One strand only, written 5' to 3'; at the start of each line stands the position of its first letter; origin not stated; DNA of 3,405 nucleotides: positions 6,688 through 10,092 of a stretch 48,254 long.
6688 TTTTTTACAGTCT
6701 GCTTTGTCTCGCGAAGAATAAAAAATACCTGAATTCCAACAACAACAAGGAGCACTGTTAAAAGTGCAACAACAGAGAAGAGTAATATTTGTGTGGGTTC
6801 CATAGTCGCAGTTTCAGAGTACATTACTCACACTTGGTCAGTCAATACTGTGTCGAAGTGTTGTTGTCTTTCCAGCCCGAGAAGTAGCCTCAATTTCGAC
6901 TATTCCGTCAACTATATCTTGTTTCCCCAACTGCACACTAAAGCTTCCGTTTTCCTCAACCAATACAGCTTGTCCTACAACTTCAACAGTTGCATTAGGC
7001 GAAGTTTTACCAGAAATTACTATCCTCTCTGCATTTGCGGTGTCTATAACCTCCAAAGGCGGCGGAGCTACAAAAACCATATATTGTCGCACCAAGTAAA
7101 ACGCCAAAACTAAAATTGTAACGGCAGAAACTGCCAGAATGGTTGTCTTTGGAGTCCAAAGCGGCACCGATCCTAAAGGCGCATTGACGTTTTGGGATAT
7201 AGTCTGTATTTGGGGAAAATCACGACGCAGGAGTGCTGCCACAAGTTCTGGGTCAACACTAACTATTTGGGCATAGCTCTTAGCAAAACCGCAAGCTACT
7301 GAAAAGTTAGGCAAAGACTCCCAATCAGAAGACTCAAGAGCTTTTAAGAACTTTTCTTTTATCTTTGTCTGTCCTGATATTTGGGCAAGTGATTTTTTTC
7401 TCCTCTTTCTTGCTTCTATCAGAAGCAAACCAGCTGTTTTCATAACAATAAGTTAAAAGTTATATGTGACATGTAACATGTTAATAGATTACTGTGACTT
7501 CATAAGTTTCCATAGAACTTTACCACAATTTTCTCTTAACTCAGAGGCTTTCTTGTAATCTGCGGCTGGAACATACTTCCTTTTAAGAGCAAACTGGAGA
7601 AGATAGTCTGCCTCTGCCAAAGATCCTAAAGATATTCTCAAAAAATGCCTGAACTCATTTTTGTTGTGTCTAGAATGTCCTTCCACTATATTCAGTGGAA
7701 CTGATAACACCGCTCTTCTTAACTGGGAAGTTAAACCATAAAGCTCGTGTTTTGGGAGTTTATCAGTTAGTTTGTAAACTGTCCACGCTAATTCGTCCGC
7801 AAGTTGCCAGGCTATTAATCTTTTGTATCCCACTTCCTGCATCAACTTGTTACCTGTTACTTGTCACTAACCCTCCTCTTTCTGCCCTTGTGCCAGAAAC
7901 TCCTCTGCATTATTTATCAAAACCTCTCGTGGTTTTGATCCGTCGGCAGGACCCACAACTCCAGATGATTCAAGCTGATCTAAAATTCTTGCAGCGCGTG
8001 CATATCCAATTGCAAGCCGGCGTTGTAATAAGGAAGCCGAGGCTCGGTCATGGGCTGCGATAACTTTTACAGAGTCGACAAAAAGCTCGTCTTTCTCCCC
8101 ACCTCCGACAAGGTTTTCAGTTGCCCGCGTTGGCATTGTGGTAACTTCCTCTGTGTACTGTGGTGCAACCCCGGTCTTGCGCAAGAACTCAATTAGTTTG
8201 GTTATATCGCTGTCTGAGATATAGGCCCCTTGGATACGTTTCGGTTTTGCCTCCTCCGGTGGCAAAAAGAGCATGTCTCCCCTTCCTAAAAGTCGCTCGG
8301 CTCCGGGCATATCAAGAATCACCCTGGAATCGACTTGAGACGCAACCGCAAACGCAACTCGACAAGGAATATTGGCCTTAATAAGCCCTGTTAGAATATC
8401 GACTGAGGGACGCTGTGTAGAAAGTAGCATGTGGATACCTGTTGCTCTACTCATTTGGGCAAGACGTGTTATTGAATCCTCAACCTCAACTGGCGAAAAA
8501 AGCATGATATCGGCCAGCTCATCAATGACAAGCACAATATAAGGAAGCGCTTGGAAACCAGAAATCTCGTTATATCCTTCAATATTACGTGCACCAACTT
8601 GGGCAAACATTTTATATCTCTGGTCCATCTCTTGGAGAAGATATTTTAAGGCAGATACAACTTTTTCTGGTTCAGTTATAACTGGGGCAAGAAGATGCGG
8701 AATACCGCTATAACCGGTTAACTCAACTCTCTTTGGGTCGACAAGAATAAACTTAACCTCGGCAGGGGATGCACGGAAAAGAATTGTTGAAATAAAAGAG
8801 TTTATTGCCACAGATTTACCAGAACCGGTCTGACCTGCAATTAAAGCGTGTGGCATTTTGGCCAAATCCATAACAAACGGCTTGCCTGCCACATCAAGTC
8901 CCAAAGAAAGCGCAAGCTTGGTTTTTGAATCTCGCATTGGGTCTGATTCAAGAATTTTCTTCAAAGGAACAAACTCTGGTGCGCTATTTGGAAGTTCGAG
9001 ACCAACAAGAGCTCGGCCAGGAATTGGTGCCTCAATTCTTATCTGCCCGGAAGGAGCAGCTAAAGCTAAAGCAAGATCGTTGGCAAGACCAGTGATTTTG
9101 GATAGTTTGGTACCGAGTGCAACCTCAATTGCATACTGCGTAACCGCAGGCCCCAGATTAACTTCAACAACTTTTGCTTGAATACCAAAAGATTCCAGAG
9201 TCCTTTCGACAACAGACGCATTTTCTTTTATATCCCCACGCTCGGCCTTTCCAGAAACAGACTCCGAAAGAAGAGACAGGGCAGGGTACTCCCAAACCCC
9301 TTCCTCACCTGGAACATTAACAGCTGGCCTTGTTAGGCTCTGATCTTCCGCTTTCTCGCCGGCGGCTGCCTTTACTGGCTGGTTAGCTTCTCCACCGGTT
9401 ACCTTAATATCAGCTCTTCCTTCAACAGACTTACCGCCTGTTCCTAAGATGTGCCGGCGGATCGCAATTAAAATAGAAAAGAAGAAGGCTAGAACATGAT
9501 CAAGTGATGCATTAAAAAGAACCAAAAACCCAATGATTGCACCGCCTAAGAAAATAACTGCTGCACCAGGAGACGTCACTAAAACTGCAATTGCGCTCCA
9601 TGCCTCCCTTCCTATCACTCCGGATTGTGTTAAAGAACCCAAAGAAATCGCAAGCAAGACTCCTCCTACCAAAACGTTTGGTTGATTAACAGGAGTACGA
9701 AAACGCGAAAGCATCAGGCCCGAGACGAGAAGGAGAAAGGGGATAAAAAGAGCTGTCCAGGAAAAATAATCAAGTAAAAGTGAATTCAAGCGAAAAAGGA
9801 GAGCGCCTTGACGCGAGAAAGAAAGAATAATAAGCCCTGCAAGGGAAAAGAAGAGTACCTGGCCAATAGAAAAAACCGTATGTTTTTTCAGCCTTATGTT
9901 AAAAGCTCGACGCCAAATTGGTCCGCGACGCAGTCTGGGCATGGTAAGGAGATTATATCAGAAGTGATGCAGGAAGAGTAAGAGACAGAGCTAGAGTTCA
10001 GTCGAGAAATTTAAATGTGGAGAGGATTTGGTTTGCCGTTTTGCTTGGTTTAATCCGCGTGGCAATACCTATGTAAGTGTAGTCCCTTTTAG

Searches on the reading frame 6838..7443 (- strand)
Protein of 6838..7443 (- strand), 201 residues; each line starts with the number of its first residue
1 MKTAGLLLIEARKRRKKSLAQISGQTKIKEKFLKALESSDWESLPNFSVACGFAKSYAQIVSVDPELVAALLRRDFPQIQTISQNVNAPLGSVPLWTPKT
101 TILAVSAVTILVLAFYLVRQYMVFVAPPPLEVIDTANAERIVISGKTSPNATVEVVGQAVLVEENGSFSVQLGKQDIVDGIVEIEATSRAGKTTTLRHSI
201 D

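Call 6: search_protein_families(library=pfam, proteins=[window:6838-7443:-], max_evalue=0.001)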
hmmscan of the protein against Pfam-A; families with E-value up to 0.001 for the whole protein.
window:6838-7443:- (201 aa): 4 families
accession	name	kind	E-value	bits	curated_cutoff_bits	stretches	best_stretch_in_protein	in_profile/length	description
PF13413.12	HTH_25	-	2.4e-15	56.6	24.6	1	8-66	2-60/62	Helix-turn-helix domain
PF17936.7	Big_6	-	1.5e-05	25.6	27.6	1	135-193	9-73/83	Bacterial Ig domain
PF09136.16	Glucodextran_B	-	9.8e-05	22.6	27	1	134-200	12-79/83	Glucodextranase, domain B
PF12844.13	HTH_19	-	0.00032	21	30.2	1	8-66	4-56/64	Helix-turn-helix domain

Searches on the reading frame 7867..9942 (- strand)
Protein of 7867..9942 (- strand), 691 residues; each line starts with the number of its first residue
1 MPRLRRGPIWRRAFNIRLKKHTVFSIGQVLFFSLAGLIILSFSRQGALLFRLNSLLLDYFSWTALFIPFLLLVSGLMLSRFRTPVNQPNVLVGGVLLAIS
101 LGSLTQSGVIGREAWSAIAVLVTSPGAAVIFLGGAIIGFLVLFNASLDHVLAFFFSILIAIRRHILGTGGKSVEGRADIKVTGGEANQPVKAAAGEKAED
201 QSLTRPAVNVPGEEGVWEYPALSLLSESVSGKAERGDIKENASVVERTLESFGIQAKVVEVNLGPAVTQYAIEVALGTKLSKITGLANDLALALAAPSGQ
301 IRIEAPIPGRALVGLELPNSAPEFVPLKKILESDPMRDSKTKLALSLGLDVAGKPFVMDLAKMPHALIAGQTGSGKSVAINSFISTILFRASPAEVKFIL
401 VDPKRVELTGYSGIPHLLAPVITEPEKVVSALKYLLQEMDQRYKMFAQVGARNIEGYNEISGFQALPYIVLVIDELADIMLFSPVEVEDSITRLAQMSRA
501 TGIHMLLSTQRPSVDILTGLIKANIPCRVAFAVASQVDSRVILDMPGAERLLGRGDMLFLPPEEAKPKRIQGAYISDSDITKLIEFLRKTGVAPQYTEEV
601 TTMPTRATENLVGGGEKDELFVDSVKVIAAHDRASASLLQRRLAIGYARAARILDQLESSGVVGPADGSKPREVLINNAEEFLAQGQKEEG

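Call 6: search_protein_families(library=pfam, proteins=[window:7867-9942:-], max_evalue=0.001)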
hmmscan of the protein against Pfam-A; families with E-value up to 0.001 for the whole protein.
window:7867-9942:- (691 aa): 3 families
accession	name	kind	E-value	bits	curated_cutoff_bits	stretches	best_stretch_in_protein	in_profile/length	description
PF01580.24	FtsK_SpoIIIE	-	2.8e-58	197.4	24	1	327-514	2-221/221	FtsK/SpoIIIE family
PF17854.6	FtsK_alpha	-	1.6e-26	92.8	22.9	1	220-319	2-101/101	FtsK alpha domain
PF09397.16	FtsK_gamma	-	5e-26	90.6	30.6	1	616-676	2-62/63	Ftsk gamma domain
